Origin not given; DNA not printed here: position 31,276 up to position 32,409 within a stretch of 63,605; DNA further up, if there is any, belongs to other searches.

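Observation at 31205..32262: Candidate RpoN-to-RpoS sigma cascade outside Borrelia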

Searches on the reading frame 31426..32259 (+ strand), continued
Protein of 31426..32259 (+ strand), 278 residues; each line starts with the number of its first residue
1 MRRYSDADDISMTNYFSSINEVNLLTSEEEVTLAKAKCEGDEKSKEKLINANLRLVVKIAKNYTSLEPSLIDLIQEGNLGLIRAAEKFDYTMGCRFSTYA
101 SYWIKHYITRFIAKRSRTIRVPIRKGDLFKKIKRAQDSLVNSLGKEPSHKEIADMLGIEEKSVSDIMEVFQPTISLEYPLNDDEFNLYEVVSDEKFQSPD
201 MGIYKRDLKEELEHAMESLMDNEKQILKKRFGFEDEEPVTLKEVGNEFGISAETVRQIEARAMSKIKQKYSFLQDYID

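Call 39: find_encoding_contigs(protein=P0313, flank=3000, max_places=3)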
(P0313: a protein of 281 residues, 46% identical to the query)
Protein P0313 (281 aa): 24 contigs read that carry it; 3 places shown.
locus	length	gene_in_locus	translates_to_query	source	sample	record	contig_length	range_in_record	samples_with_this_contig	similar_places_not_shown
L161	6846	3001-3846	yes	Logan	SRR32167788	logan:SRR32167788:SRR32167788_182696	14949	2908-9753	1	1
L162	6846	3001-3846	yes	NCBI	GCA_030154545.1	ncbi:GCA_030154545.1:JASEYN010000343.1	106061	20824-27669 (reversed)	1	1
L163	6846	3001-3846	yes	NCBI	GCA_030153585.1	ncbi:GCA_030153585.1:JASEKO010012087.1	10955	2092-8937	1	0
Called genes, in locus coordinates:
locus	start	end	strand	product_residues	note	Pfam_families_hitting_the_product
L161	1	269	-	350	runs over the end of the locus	PF01408:GFO_IDH_MocA, PF22725:GFO_IDH_MocA_C3, PF02894:GFO_IDH_MocA_C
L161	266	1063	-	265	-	PF06283:ThuA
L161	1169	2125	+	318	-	PF12833:HTH_18, PF00165:HTH_AraC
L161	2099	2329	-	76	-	PF11381:DUF3185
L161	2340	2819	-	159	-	-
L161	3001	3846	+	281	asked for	PF00140:Sigma70_r1_2, PF04542:Sigma70_r2, PF04539:Sigma70_r3, PF04545:Sigma70_r4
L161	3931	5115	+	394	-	PF04748:Polysacc_deac_2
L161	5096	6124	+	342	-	PF00814:TsaD, PF22521:HypF_C_2 (weak)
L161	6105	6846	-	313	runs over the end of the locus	-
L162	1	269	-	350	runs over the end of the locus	PF01408:GFO_IDH_MocA, PF22725:GFO_IDH_MocA_C3, PF02894:GFO_IDH_MocA_C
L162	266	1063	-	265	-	PF06283:ThuA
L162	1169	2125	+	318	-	PF02311:AraC_binding (faint), PF12833:HTH_18, PF00165:HTH_AraC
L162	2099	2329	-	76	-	PF11381:DUF3185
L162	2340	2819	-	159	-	-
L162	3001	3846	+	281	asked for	PF00140:Sigma70_r1_2, PF04542:Sigma70_r2, PF04539:Sigma70_r3, PF04545:Sigma70_r4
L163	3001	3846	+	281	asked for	PF00140:Sigma70_r1_2, PF04542:Sigma70_r2, PF04539:Sigma70_r3, PF04545:Sigma70_r4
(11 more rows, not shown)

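Call 40: find_encoding_contigs(protein=P0124, flank=3000, max_places=2)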
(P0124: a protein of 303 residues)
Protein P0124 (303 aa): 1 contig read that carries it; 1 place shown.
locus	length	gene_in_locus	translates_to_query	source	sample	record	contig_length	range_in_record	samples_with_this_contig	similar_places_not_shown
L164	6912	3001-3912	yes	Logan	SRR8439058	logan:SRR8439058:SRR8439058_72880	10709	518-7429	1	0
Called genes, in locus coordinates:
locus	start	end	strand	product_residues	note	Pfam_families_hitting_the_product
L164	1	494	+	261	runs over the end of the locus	PF00588:SpoU_methylase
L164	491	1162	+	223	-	PF04542:Sigma70_r2, PF08281:Sigma70_r4_2, PF04545:Sigma70_r4 (faint)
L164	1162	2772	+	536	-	-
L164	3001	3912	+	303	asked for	PF00140:Sigma70_r1_2, PF04542:Sigma70_r2, PF04539:Sigma70_r3, PF04545:Sigma70_r4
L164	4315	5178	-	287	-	PF00398:RrnaAD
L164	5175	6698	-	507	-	PF03772:Competence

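Call 41: find_encoding_contigs(protein=P0195, flank=3000, max_places=2)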
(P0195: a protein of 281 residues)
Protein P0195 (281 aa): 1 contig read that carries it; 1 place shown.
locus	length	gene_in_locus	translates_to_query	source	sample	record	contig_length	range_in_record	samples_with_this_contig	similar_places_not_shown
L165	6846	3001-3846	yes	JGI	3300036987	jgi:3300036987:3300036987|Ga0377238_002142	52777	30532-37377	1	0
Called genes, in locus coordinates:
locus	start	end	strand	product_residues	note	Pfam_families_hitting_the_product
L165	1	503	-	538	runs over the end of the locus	PF00905:Transpeptidase, PF03793:PASTA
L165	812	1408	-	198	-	PF10502:Peptidase_S26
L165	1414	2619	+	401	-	PF23473:LysM3_LYK4_5 (faint), PF01476:LysM, PF01551:Peptidase_M23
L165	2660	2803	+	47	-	-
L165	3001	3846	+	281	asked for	PF00140:Sigma70_r1_2 (weak), PF04542:Sigma70_r2, PF04539:Sigma70_r3, PF04545:Sigma70_r4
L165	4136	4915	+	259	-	PF04748:Polysacc_deac_2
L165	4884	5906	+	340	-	PF00814:TsaD, PF22521:HypF_C_2 (weak)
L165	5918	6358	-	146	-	-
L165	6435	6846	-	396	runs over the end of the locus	PF00155:Aminotran_1_2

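Call 42: find_encoding_contigs(protein=P0287, flank=3000, max_places=2)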
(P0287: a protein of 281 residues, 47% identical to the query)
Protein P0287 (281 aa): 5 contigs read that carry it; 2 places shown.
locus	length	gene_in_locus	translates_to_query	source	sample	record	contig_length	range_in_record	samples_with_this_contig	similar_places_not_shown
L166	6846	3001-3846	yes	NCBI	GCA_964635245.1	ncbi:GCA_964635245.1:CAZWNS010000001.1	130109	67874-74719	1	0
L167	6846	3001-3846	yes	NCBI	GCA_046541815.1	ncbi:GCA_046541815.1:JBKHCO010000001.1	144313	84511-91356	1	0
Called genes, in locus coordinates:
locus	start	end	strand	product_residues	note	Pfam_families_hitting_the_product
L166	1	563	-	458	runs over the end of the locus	PF00497:SBP_bac_3, PF10613:Lig_chan-Glu_bd (weak), PF01464:SLT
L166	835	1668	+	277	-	PF00460:Flg_bb_rod, PF22692:LlgE_F_G_D1, PF06429:Flg_bbr_C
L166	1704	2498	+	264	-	PF00460:Flg_bb_rod, PF22692:LlgE_F_G_D1, PF06429:Flg_bbr_C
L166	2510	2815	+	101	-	PF10135:Rod-binding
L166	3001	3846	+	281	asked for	PF00140:Sigma70_r1_2, PF04542:Sigma70_r2, PF04539:Sigma70_r3, PF04545:Sigma70_r4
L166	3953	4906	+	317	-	PF04748:Polysacc_deac_2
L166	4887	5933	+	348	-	PF00814:TsaD, PF22521:HypF_C_2 (weak)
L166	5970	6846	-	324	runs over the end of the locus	PF00142:Fer4_NifH (faint), PF01656:CbiA, PF10609:ParA, PF13614:AAA_31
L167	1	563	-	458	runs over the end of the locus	PF00497:SBP_bac_3, PF10613:Lig_chan-Glu_bd (weak), PF01464:SLT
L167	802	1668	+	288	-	PF00460:Flg_bb_rod, PF22692:LlgE_F_G_D1, PF06429:Flg_bbr_C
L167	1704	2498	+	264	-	PF00460:Flg_bb_rod, PF22692:LlgE_F_G_D1, PF06429:Flg_bbr_C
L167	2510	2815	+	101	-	PF10135:Rod-binding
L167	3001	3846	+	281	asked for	PF00140:Sigma70_r1_2, PF04542:Sigma70_r2, PF04539:Sigma70_r3, PF04545:Sigma70_r4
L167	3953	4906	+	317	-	PF04748:Polysacc_deac_2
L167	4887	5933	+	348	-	PF00814:TsaD, PF22521:HypF_C_2 (weak)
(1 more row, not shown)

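Call 43: find_encoding_contigs(protein=P0182, flank=3000, max_places=2)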
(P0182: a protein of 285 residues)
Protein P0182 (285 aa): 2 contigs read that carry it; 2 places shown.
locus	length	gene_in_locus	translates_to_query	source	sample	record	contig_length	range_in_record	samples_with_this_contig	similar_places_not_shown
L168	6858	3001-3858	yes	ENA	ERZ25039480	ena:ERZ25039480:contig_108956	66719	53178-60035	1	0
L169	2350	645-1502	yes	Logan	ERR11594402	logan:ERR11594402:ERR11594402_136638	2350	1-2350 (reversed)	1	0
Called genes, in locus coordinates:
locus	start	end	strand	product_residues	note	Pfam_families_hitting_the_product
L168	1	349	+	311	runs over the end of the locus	PF01073:3Beta_HSD (weak), PF01370:Epimerase, PF02719:Polysacc_synt_2 (faint), PF04321:RmlD_sub_bind (weak), PF16363:GDP_Man_Dehyd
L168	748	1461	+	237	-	-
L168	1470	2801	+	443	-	PF02310:B12-binding, PF04055:Radical_SAM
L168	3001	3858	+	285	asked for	PF00140:Sigma70_r1_2 (weak), PF04542:Sigma70_r2, PF04539:Sigma70_r3, PF04545:Sigma70_r4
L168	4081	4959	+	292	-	PF03279:Lip_A_acyltrans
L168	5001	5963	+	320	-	PF01075:Glyco_transf_9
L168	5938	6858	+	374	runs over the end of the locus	PF13439:Glyco_transf_4, PF00534:Glycos_transf_1, PF13692:Glyco_trans_1_4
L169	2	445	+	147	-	?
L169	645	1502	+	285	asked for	PF00140:Sigma70_r1_2 (weak), PF04542:Sigma70_r2, PF04539:Sigma70_r3, PF04545:Sigma70_r4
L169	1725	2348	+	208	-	?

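Call 44: find_encoding_contigs(protein=P0198, flank=3000, max_places=2)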
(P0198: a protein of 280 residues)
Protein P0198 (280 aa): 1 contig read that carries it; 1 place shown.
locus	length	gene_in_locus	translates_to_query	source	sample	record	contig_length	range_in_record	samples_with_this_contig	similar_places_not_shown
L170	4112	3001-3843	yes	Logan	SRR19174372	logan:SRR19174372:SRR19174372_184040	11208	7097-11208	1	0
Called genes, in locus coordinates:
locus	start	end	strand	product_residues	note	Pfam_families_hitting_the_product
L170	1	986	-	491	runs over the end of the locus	PF00246:Peptidase_M14, PF10994:DUF2817 (weak), PF24827:AstE_AspA_cat, PF02557:VanY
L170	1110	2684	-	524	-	PF17239:DUF5312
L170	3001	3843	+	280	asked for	PF00140:Sigma70_r1_2, PF04542:Sigma70_r2, PF13730:HTH_36 (faint), PF04539:Sigma70_r3, PF04545:Sigma70_r4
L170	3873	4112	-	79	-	?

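Call 48: search_protein_families(library=ncbifam, proteins=[P0287, P0198], max_evalue=1e-45)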
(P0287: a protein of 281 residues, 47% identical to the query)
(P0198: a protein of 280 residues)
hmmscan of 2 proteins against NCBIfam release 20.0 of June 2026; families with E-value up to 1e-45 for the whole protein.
P0287 (281 aa): 18 families
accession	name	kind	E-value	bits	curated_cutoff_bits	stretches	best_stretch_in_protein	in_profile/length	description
TIGR02394.1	rpoS_proteo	equivalog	3.8e-74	249.8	378.7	1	9-270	9-272/285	RNA polymerase sigma factor RpoS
TIGR02997.1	Sig70-cyanoRpoD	subfamily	1.3e-72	244.6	384.5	1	46-269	74-298/298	RNA polymerase sigma factor, RpoD/SigA family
NF004207.0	PRK05657.1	equivalog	7.4e-72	242.5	394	1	12-271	55-316/329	RNA polymerase sigma factor RpoS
NF006666.0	PRK09210.1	equivalog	1.4e-71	241.8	572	1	12-271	98-359/370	RNA polymerase sigma factor RpoD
TIGR02393.1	RpoD_Cterm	equivalog_domain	3.3e-65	220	354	1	47-275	1-233/238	RNA polymerase sigma factor RpoD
NF004208.0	PRK05658.1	equivalog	1.3e-64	219.4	555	1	19-278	362-628/631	RNA polymerase sigma factor RpoD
NF005643.0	PRK07406.1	equivalog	1.8e-63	214.9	500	1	46-279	160-396/397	RNA polymerase sigma factor RpoD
NF041931.2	MzaA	equivalog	7e-62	210.3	800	1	29-271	459-704/726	MZA anti-phage system associated sigma-70 family RNA polymerase sigma factor MzaA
NF004615.0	PRK05949.1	subfamily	1.4e-61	208.2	530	1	32-279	78-325/327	RNA polymerase sigma factor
NF005920.0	PRK07921.1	subfamily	1.8e-60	204.7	464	1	42-278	87-326/328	RNA polymerase sigma factor SigB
NF004562.0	PRK05901.1-4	equivalog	3.5e-60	204.1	779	1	44-270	314-542/571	RNA polymerase sigma factor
NF005642.0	PRK07405.1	subfamily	6e-60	203.1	524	1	33-279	70-316/318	RNA polymerase sigma factor SigD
NF005785.0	PRK07598.1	equivalog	3.1e-59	200.9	554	1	33-270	163-400/415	RNA polymerase sigma factor SigC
NF004561.0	PRK05901.1-3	equivalog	1.6e-57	195.9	582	1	42-270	296-525/537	RNA polymerase sigma factor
NF004560.0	PRK05901.1-1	equivalog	1.3e-53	182.8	711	1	42-270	275-504/516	RNA polymerase sigma factor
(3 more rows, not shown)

P0198 (280 aa): 19 families
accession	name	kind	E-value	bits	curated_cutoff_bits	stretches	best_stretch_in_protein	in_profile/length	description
TIGR02394.1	rpoS_proteo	equivalog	3.1e-71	240.2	378.7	1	10-270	12-273/285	RNA polymerase sigma factor RpoS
TIGR02997.1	Sig70-cyanoRpoD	subfamily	7.2e-70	235.6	384.5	1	43-268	73-298/298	RNA polymerase sigma factor, RpoD/SigA family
NF004208.0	PRK05658.1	equivalog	4.7e-67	227.4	555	1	44-269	392-618/631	RNA polymerase sigma factor RpoD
NF004207.0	PRK05657.1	equivalog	3.9e-65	220.4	394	1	13-271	58-317/329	RNA polymerase sigma factor RpoS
TIGR02393.1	RpoD_Cterm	equivalog_domain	1.8e-64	217.6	354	1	46-270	2-227/238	RNA polymerase sigma factor RpoD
NF006666.0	PRK09210.1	equivalog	2.1e-63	214.9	572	1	14-277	102-368/370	RNA polymerase sigma factor RpoD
NF041931.2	MzaA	equivalog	1.5e-62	212.5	800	1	43-269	474-703/726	MZA anti-phage system associated sigma-70 family RNA polymerase sigma factor MzaA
NF005642.0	PRK07405.1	subfamily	1.8e-57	195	524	1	38-278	77-316/318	RNA polymerase sigma factor SigD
NF005920.0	PRK07921.1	subfamily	1.7e-55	188.3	464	1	44-269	90-316/328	RNA polymerase sigma factor SigB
NF005643.0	PRK07406.1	equivalog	4.3e-55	187.4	500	1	43-269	159-385/397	RNA polymerase sigma factor RpoD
NF004615.0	PRK05949.1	subfamily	1.4e-54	185.2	530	1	29-278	77-325/327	RNA polymerase sigma factor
NF004562.0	PRK05901.1-4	equivalog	1.5e-52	178.9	779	1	43-269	315-542/571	RNA polymerase sigma factor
NF005785.0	PRK07598.1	equivalog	6.8e-52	176.7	554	1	29-269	161-400/415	RNA polymerase sigma factor SigC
NF004564.0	PRK05901.2-2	equivalog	6.7e-50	170.1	617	1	17-269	217-481/500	RNA polymerase sigma factor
TIGR02392.1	rpoH_proteo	equivalog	3.4e-49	167.9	323.1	1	12-269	2-266/270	RNA polymerase sigma factor RpoH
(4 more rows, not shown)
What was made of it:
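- Closest known: Proteobacterial RpoS. Same: The best NCBIfam match of the Spirochaetia-class members is this model (call 48).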

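Call 77: find_encoding_contigs(protein=P0316, flank=3000, max_places=1)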
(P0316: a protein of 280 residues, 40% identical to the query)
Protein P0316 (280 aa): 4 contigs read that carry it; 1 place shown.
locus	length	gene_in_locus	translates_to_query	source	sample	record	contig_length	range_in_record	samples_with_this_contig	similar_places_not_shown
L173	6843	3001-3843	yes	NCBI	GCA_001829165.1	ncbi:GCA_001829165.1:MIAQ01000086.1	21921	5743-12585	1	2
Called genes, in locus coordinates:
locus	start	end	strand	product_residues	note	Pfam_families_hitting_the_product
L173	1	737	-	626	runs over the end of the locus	PF03717:PBP_dimer, PF00905:Transpeptidase, PF03793:PASTA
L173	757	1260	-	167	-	PF10502:Peptidase_S26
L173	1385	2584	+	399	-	PF23473:LysM3_LYK4_5 (faint), PF01476:LysM, PF01551:Peptidase_M23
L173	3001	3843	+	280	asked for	PF00140:Sigma70_r1_2, PF04542:Sigma70_r2, PF04539:Sigma70_r3, PF04545:Sigma70_r4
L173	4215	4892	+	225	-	PF04748:Polysacc_deac_2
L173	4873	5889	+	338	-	PF00814:TsaD, PF22521:HypF_C_2 (weak)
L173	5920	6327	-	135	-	-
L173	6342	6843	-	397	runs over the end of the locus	PF00155:Aminotran_1_2, PF00464:SHMT (faint)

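Call 78: find_encoding_contigs(protein=P0356, flank=3000, max_places=1)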
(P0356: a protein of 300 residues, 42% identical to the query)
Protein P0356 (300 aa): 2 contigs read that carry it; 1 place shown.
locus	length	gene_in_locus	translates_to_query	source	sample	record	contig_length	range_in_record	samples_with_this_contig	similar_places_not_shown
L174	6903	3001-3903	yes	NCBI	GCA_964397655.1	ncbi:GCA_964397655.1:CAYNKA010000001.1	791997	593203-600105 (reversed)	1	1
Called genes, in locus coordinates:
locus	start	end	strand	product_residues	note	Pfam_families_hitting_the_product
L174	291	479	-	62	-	-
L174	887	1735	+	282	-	PF00460:Flg_bb_rod, PF22692:LlgE_F_G_D1, PF06429:Flg_bbr_C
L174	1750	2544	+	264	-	PF00460:Flg_bb_rod, PF22692:LlgE_F_G_D1, PF06429:Flg_bbr_C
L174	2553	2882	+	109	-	PF10135:Rod-binding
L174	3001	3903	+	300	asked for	PF00140:Sigma70_r1_2, PF04542:Sigma70_r2, PF04539:Sigma70_r3, PF04545:Sigma70_r4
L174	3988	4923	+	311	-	PF04748:Polysacc_deac_2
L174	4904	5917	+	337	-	PF00814:TsaD, PF22521:HypF_C_2 (weak)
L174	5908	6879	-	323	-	PF01656:CbiA, PF02374:ArsA_ATPase (weak), PF10609:ParA, PF13614:AAA_31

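Call 79: find_encoding_contigs(protein=P0301, flank=3000, max_places=1)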
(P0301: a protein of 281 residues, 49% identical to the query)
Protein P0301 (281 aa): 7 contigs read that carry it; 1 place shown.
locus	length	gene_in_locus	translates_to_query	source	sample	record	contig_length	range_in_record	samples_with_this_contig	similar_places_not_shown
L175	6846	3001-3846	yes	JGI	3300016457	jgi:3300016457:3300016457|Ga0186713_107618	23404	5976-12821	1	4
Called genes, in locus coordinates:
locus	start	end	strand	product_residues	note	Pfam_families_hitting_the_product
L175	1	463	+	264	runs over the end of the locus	PF00460:Flg_bb_rod, PF22692:LlgE_F_G_D1, PF06429:Flg_bbr_C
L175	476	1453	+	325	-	PF13144:ChapFlgA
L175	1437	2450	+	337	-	PF02119:FlgI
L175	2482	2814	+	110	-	PF10135:Rod-binding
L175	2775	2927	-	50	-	-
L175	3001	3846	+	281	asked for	PF00140:Sigma70_r1_2, PF04542:Sigma70_r2, PF04539:Sigma70_r3, PF08281:Sigma70_r4_2 (faint), PF04545:Sigma70_r4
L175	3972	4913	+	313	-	PF04748:Polysacc_deac_2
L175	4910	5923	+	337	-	PF00814:TsaD, PF22521:HypF_C_2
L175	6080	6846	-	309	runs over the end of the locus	PF00892:EamA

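Call 80: find_encoding_contigs(protein=P0326, flank=3000, max_places=1)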
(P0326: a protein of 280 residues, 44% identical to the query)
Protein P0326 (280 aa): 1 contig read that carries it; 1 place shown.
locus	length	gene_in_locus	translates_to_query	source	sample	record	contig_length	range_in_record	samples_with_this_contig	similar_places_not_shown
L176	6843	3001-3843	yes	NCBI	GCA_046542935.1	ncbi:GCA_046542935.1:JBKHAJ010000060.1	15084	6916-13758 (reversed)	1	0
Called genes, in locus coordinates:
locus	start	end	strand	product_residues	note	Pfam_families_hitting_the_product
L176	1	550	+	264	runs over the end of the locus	PF00460:Flg_bb_rod, PF22692:LlgE_F_G_D1, PF06429:Flg_bbr_C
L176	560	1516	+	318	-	PF08666:SAF (faint), PF13144:ChapFlgA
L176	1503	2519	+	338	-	PF02119:FlgI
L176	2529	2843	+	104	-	PF10135:Rod-binding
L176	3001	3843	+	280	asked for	PF00140:Sigma70_r1_2, PF04542:Sigma70_r2, PF04539:Sigma70_r3, PF04545:Sigma70_r4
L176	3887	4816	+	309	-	PF04748:Polysacc_deac_2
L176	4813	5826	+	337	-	PF00814:TsaD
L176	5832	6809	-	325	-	PF00142:Fer4_NifH (faint), PF01656:CbiA, PF02374:ArsA_ATPase (weak), PF10609:ParA, PF13614:AAA_31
